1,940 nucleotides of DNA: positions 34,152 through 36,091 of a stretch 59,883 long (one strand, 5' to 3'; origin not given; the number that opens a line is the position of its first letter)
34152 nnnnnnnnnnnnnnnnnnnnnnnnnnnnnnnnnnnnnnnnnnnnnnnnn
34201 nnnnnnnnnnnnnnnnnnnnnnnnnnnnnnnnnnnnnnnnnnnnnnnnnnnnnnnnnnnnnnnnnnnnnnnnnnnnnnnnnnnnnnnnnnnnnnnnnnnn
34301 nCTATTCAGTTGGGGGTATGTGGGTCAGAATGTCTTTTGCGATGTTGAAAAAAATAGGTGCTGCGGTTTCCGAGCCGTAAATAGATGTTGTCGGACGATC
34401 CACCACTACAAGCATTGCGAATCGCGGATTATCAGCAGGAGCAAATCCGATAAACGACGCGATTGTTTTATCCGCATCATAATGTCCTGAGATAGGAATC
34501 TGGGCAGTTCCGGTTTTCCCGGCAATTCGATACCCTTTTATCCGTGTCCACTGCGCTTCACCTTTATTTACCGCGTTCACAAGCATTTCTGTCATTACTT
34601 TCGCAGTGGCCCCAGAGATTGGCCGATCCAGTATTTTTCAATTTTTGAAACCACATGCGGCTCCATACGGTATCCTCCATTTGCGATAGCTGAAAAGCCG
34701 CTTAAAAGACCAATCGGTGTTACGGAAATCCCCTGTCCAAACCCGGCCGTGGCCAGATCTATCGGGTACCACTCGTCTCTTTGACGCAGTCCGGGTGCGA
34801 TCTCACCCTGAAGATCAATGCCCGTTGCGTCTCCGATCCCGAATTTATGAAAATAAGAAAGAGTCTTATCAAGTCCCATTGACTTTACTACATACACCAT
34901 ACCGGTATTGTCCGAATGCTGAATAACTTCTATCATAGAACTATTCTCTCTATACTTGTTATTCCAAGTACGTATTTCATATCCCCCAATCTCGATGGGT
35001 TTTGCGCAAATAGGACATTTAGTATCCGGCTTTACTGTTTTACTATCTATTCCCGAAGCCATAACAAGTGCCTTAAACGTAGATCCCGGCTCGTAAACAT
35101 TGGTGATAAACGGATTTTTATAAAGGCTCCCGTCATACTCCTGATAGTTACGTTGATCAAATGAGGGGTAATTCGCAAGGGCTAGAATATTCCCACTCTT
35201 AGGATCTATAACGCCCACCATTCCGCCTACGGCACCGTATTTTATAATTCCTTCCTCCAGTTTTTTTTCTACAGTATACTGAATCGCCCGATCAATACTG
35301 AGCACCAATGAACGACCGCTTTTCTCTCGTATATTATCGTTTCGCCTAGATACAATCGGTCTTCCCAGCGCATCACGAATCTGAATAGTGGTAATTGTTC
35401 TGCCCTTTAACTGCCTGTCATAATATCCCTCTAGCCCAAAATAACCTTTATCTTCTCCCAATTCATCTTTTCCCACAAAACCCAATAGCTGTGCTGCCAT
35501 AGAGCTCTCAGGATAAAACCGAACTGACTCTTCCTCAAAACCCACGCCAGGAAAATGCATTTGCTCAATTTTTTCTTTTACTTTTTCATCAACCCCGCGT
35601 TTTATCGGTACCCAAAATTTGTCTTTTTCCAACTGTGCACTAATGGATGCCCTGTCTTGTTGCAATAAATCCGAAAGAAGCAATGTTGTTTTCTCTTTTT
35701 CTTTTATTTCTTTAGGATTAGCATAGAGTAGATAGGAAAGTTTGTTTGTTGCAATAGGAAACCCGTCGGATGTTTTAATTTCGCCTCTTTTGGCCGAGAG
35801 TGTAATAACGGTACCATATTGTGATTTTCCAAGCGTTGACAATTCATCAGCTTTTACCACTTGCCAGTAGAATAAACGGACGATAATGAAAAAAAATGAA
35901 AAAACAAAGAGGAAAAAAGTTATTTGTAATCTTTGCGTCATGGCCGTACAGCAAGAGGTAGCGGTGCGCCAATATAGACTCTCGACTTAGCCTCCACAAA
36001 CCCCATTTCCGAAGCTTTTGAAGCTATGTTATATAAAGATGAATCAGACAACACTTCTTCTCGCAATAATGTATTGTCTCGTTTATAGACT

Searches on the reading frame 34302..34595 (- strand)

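Call 54: search_protein_families(library=pfam, proteins=[window:34302-34595:-], max_evalue=0.001)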
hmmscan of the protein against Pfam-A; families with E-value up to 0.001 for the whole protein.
window:34302-34595:- (97 aa): 1 family
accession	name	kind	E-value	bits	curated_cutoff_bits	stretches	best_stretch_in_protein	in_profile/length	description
PF00905.27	Transpeptidase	-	1.2e-18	67.8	22.1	1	1-86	211-298/299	Penicillin binding protein transpeptidase domain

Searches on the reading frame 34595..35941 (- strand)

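Call 54: search_protein_families(library=pfam, proteins=[window:34595-35941:-], max_evalue=0.001)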
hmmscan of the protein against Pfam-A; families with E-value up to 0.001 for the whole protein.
window:34595-35941:- (448 aa): 2 families
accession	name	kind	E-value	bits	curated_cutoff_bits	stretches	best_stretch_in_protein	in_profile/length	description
PF00905.27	Transpeptidase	-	3.8e-46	158.1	22.1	1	240-436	1-191/299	Penicillin binding protein transpeptidase domain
PF03717.20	PBP_dimer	-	2e-21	77.7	24.4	1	49-196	3-176/180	Penicillin-binding Protein dimerisation domain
